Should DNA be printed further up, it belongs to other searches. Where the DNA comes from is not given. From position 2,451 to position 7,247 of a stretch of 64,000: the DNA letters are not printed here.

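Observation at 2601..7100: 1499-aa protein built from Sfi1-like tryptophan repeats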

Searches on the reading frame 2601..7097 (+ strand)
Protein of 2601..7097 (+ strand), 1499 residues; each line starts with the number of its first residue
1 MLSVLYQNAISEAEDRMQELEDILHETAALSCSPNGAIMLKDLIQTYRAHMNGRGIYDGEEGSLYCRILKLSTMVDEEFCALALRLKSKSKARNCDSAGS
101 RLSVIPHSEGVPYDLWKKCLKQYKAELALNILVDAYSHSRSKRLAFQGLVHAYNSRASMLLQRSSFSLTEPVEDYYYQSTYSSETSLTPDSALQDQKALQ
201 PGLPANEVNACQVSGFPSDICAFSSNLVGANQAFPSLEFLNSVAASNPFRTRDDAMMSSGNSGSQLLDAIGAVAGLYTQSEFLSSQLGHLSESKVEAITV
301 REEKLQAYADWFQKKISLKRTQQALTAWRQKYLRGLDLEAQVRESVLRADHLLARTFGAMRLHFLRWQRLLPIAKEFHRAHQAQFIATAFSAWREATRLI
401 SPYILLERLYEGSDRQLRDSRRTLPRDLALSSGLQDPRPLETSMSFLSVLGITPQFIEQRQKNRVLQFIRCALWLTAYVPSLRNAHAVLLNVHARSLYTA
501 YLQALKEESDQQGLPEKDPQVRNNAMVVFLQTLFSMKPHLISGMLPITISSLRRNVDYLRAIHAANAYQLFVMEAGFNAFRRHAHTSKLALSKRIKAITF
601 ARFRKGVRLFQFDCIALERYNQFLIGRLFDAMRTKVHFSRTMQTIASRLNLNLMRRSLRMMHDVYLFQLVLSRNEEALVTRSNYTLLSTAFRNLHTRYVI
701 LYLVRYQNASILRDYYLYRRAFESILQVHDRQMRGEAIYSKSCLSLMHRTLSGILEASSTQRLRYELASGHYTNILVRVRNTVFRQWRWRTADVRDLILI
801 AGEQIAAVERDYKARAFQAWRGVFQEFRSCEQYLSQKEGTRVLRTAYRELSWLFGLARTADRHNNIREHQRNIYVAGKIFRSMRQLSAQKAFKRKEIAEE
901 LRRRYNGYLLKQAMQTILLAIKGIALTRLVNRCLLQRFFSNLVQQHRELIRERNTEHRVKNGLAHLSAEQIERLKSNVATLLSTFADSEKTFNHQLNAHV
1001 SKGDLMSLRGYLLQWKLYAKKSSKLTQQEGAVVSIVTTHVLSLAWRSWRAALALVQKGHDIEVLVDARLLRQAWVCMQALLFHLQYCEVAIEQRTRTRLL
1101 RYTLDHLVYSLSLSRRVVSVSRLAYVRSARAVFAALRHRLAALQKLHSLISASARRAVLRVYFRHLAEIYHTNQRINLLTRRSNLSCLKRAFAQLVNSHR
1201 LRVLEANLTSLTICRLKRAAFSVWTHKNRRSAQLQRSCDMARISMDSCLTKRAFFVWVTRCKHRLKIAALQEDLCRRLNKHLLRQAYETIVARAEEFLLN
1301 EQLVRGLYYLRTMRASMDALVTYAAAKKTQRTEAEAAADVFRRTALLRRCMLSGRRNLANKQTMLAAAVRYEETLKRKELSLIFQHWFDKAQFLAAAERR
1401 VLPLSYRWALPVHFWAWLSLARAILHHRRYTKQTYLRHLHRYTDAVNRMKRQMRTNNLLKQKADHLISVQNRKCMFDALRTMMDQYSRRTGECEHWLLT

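Call 4: search_protein_families(library=pfam, proteins=[window:2601-7097:+], max_evalue=10)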
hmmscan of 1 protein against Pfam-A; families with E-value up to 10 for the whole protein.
window:2601-7097:+ (1499 aa): 1 family
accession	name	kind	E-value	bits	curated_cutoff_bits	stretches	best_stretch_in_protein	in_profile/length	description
PF07536.20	HWE_HK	-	0.22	12.7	22.8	1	1127-1176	25-77/83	HWE histidine kinase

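Call 6: find_homologous_proteins(query=window:2601-7097:+, max_evalue=0.001)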
Query window:2601-7097:+ (1499 aa): 5 proteins with E <= 0.001 among 8000 candidates.
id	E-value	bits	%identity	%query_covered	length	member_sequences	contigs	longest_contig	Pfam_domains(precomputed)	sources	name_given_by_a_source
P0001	0.0e+0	3277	99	100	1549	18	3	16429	-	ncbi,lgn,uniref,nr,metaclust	ncbi:Hypothetical protein DHA2_153715 [Giardia duodenalis]|uniref:Uncharacterized protein n=1 Tax=Gi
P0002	0.0e+0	2798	85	100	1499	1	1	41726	-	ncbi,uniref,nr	ncbi:Hypothetical protein GLP15_54 [Giardia lamblia P15]|uniref:Sfi1 spindle body domain-containing 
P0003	0.0e+0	2340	72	100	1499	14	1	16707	PF08457.16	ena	-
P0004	0.0e+0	2270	70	100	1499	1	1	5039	PF08457.16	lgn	-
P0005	0.0e+0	2136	66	100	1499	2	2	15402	-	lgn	-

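Call 7: search_solved_structures(query=window:2601-7097:+, max_evalue=10, show_alignments=2)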
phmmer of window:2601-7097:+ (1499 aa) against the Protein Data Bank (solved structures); distinct sequences matched with E-value up to 10: 3.
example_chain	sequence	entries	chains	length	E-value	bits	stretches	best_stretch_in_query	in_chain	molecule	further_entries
3ugm_A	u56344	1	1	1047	0.11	13.3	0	211-280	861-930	TAL effector AvrBs3/PthA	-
8oru_AAA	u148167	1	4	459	2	9.1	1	97-134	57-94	Cyclic 2,3-diphosphoglycerate synthetase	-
8ork_AAA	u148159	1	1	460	2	9.1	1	97-134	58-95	Cyclic 2,3-diphosphoglycerate synthetase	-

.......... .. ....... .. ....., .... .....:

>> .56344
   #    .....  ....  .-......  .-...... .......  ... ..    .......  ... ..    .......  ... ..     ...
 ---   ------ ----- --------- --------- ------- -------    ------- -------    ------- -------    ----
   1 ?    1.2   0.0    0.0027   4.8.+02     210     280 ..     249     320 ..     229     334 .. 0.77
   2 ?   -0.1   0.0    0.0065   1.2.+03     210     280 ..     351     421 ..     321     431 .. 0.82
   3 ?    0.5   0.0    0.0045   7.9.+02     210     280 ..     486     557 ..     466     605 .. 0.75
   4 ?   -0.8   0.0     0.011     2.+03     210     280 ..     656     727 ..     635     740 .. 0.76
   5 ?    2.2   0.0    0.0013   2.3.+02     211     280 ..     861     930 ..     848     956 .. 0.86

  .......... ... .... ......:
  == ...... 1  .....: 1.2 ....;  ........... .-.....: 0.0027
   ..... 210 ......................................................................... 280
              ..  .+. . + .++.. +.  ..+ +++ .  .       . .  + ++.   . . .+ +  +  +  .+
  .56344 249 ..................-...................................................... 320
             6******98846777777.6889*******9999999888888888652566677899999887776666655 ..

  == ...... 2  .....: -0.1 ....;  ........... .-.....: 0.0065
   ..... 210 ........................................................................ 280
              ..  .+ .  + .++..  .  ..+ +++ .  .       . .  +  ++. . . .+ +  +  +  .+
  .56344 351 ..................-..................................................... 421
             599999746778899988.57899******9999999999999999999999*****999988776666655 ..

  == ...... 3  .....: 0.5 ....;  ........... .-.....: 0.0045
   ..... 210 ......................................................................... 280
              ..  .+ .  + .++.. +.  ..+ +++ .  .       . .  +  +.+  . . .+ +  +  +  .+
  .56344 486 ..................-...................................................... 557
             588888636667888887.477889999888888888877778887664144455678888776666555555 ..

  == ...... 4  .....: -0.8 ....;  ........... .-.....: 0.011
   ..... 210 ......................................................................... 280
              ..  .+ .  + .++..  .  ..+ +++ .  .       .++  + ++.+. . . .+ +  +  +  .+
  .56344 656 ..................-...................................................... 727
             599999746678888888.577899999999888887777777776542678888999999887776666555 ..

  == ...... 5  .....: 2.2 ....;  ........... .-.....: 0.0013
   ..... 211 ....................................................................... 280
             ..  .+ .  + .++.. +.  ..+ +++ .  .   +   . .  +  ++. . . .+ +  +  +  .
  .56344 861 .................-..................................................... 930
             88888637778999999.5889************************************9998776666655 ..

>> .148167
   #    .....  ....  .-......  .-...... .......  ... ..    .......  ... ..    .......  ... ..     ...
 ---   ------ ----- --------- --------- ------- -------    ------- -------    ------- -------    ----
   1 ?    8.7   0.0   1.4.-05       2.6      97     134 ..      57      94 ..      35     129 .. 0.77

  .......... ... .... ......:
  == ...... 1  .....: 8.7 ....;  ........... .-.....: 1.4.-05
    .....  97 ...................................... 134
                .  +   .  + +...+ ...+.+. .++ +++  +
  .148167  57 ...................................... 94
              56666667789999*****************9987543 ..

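Call 8: search_protein_families(library=pfam, proteins=[P0001, P0002, P0003, P0004, P0005], max_evalue=10)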
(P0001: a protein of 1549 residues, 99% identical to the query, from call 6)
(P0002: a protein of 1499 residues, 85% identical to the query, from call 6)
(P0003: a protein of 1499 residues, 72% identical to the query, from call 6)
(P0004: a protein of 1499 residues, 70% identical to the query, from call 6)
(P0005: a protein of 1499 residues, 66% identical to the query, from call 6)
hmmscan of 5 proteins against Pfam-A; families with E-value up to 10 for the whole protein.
P0001 (1549 aa): 0 families

P0002 (1499 aa): 1 family
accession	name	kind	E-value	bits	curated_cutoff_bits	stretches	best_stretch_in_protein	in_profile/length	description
PF08457.15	Sfi1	-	0.00081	18.5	22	3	300-398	409-505/570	Sfi1 spindle body protein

P0003 (1499 aa): 2 families
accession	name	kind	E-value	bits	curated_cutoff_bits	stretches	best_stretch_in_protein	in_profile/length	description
PF08457.15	Sfi1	-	1.4e-05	24.3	22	3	681-867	75-249/570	Sfi1 spindle body protein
PF10985.13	DUF2805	-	9.8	7.1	22.5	0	1197-1232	17-52/71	Protein of unknown function (DUF2805)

P0004 (1499 aa): 1 family
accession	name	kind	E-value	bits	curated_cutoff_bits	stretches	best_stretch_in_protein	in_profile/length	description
PF08457.15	Sfi1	-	1.3e-05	24.5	22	6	1086-1206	122-243/570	Sfi1 spindle body protein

P0005 (1499 aa): 3 families
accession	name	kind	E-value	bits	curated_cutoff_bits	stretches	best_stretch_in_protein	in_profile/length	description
PF14297.12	Lin1244_N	-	0.027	15.6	25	1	803-842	12-52/95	Lin1244/Lin1753-like, N-terminal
PF19038.6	Fuz_longin_3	-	0.33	12.1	24.3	1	1127-1210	32-96/102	Third Longin domain of FUZ, MON1 and HPS1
PF19856.4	DUF6331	-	2.4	8.9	25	1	892-950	38-99/103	Family of unknown function (DUF6331)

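Call 9: list_cluster_members(proteins=[P0001, P0002, P0003, P0005])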
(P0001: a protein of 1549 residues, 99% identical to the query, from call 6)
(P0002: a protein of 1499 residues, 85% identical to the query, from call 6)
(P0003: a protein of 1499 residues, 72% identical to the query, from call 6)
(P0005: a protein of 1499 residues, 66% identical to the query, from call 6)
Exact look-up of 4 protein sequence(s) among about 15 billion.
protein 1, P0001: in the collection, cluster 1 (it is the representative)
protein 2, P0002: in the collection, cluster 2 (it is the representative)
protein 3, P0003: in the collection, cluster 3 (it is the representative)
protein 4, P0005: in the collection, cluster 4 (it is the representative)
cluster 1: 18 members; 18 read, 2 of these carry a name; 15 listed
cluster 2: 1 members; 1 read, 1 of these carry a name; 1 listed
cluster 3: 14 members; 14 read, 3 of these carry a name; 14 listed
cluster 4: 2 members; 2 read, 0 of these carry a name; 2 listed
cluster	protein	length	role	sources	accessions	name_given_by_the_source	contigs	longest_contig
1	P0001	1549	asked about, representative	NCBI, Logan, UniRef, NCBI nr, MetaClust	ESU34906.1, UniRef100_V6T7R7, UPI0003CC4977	Hypothetical protein DHA2_153715 [Giardia duodenalis] | Uncharacterized protein n=1 Tax=Giardia intestinalis TaxID=5741 RepID=V6T7R7_GIAIN | Hypothetical protein DHA2_153715 [Giardia intestinalis]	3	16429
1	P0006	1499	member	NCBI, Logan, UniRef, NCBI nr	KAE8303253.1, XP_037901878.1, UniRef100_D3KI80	hypothetical protein GL50803_0023556 [Giardia duodenalis] | Uncharacterized protein n=1 Tax=Giardia intestinalis (strain ATCC 50803 / WB clone C6) ... | hypothetical protein GL50803_0023556 [Giardia intestinalis]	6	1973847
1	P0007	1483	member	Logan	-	-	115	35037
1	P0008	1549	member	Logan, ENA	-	-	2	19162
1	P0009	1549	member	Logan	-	-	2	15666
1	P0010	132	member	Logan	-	-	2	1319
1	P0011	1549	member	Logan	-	-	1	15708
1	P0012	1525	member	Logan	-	-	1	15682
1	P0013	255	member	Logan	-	-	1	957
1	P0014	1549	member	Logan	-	-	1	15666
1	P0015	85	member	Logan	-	-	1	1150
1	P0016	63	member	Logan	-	-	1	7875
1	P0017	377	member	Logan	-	-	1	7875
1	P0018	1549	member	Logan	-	-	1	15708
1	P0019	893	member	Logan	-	-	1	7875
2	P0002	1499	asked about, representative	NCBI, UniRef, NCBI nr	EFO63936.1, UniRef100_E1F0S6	Hypothetical protein GLP15_54 [Giardia lamblia P15] | Sfi1 spindle body domain-containing protein n=1 Tax=Giardia intestinalis (strain P15) ...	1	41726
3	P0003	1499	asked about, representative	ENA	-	-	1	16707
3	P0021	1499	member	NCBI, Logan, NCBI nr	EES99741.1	Hypothetical protein GL50581_3025 [Giardia duodenalis ATCC 50581] | Hypothetical protein GL50581_3025 [Giardia intestinalis ATCC 50581]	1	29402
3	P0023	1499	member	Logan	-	-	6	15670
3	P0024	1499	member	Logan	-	-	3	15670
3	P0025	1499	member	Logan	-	-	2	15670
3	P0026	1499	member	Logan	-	-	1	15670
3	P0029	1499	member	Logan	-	-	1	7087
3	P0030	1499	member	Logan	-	-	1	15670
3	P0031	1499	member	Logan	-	-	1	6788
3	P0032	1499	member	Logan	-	-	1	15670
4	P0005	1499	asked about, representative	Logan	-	-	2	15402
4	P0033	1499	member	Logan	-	-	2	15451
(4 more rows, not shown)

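Call 21: search_solved_structures(query=A2, max_evalue=10, show_alignments=0)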
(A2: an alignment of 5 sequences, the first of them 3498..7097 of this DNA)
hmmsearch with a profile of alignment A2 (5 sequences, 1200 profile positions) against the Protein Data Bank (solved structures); distinct sequences matched with E-value up to 10: 2.
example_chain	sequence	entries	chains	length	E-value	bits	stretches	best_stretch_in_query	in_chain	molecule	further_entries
1a75_A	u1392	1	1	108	2.5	9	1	1033-1101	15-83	PARVALBUMIN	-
1a75_B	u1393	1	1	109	2.5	9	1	1033-1101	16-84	PARVALBUMIN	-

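Call 44: search_protein_representatives(alignment_id=A2)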
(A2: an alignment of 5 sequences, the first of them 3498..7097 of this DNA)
Query: 5 sequences, 1200 profile positions. Proteins with E-value up to 0.001 (for the whole library): 4; up to 1e-10: 4; up to 1e-30: 2. The best 4 are listed.
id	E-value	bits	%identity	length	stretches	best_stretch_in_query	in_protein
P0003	0.0e+00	2421.9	-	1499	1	1-1200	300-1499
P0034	3.3e-56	207.3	-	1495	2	16-723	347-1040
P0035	1.2e-22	96.1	-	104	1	758-812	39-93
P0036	1.3e-18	82.8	-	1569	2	225-929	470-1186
